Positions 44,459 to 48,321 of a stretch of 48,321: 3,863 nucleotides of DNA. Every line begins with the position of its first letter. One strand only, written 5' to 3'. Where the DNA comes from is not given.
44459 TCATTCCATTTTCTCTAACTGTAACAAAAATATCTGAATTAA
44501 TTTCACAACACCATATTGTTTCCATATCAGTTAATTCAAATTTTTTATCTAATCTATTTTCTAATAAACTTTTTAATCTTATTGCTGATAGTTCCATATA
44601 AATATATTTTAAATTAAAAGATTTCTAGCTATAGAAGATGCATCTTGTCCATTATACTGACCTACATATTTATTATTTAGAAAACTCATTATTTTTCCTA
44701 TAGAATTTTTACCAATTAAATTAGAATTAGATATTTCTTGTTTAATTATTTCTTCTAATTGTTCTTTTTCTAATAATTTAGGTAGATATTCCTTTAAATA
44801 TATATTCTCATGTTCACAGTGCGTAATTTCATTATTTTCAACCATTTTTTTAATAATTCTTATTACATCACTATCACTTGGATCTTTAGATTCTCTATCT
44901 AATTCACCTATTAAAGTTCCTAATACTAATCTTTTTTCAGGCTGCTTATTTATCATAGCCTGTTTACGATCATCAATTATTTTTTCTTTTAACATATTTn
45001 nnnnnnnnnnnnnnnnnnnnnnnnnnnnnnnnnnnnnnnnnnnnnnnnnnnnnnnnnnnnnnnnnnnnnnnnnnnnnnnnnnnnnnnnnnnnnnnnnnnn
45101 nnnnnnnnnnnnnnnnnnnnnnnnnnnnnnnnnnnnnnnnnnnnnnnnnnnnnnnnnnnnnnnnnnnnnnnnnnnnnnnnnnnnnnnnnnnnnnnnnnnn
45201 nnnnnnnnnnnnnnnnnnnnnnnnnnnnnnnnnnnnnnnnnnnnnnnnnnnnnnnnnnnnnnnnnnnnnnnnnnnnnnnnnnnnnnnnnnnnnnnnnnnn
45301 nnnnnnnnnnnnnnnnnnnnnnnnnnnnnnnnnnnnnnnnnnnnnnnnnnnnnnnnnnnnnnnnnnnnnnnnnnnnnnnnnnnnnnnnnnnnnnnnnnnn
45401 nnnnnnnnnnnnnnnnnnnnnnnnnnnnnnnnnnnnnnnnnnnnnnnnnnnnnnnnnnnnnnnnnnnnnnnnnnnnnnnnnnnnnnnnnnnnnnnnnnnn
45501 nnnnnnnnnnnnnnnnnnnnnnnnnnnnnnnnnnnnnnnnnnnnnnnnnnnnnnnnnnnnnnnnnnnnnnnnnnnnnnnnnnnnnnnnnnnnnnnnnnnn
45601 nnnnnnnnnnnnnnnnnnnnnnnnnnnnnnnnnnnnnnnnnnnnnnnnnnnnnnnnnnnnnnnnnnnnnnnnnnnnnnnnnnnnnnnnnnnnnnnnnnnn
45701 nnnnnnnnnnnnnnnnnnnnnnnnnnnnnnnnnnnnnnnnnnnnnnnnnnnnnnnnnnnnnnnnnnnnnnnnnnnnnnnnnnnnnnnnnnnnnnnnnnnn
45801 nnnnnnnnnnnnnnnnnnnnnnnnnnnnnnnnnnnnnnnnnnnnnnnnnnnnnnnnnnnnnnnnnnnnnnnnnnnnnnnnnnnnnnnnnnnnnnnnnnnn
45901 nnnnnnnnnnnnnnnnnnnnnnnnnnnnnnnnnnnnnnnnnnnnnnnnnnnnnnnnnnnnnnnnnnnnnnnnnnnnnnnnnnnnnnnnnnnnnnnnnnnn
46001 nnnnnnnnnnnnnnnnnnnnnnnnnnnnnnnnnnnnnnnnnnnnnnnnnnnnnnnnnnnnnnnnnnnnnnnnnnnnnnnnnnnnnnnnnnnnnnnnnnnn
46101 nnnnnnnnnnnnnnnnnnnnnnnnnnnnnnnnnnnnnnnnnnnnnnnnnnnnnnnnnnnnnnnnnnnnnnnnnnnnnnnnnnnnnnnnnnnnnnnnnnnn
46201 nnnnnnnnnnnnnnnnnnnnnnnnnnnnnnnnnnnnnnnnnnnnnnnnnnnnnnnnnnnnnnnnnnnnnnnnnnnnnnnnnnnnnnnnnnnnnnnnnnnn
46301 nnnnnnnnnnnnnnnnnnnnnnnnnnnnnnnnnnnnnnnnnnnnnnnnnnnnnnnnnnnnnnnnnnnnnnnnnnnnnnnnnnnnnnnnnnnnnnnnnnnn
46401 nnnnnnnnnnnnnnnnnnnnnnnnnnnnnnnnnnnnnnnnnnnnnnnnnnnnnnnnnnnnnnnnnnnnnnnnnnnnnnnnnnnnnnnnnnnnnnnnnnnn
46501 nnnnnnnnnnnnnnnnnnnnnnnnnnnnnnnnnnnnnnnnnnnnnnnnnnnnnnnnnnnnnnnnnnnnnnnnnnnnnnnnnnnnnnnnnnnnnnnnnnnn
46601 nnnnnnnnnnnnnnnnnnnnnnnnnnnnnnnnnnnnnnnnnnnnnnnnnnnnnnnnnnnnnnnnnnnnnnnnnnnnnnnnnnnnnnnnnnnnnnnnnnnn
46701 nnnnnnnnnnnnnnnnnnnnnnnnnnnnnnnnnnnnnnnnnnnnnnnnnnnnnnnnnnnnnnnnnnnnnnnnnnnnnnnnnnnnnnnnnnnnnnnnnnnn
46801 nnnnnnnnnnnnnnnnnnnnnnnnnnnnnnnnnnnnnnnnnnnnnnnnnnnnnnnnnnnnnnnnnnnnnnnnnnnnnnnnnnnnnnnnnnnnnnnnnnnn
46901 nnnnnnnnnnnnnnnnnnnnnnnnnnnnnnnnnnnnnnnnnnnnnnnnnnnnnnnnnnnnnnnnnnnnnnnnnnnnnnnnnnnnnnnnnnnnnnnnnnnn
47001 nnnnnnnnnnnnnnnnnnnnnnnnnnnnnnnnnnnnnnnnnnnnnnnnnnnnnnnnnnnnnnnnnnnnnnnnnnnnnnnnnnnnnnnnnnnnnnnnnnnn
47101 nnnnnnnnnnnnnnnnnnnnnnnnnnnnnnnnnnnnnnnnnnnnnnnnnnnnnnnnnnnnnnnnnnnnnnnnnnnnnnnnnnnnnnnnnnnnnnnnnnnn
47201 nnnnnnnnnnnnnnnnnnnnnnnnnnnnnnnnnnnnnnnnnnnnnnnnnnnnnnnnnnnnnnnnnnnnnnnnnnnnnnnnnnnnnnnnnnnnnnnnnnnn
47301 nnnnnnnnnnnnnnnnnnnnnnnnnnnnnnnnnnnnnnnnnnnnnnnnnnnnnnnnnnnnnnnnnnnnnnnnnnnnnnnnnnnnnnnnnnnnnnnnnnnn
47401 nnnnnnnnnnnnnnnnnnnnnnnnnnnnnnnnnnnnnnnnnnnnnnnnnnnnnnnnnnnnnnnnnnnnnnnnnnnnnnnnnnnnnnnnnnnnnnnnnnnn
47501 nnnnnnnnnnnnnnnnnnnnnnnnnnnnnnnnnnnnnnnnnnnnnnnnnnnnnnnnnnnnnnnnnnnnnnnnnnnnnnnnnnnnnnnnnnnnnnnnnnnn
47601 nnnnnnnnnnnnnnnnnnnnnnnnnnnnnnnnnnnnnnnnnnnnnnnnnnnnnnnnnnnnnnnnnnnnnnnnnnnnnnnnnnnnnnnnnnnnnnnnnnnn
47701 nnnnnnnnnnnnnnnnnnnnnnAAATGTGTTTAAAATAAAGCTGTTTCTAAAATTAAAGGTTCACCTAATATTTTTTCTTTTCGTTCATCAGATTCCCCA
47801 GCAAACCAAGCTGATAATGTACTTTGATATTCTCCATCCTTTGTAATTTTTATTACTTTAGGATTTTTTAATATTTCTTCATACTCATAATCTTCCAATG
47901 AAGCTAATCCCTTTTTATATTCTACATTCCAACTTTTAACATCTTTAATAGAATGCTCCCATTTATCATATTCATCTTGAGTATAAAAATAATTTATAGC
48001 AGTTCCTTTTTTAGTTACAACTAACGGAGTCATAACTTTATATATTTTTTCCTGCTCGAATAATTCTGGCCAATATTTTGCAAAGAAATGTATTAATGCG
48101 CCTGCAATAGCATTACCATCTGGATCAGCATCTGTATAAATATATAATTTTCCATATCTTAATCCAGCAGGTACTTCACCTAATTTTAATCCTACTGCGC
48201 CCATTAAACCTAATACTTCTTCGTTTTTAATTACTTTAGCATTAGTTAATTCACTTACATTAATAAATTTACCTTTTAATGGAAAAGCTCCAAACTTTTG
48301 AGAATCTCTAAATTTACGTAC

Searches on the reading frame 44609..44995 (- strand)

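Call 48: search_protein_families(library=pfam, proteins=[window:44609-44995:-], max_evalue=0.01)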
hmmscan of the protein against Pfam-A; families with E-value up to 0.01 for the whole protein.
window:44609-44995:- (128 aa): 1 family
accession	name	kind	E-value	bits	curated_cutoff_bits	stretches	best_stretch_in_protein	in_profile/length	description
PF09424.15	YqeY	-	5.3e-14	53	27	1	61-127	77-143/143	Yqey-like protein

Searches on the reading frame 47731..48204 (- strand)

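Call 48: search_protein_families(library=pfam, proteins=[window:47731-48204:-], max_evalue=0.01)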
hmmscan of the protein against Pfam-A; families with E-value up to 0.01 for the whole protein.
window:47731-48204:- (157 aa): 2 families
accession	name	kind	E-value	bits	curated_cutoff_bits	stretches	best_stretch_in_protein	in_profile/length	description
PF16898.10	TOPRIM_C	-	3.5e-10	40.6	29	1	58-144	2-93/128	C-terminal associated domain of TOPRIM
PF01751.28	Toprim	-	0.0015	19.1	23.1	1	15-47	54-82/96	Toprim domain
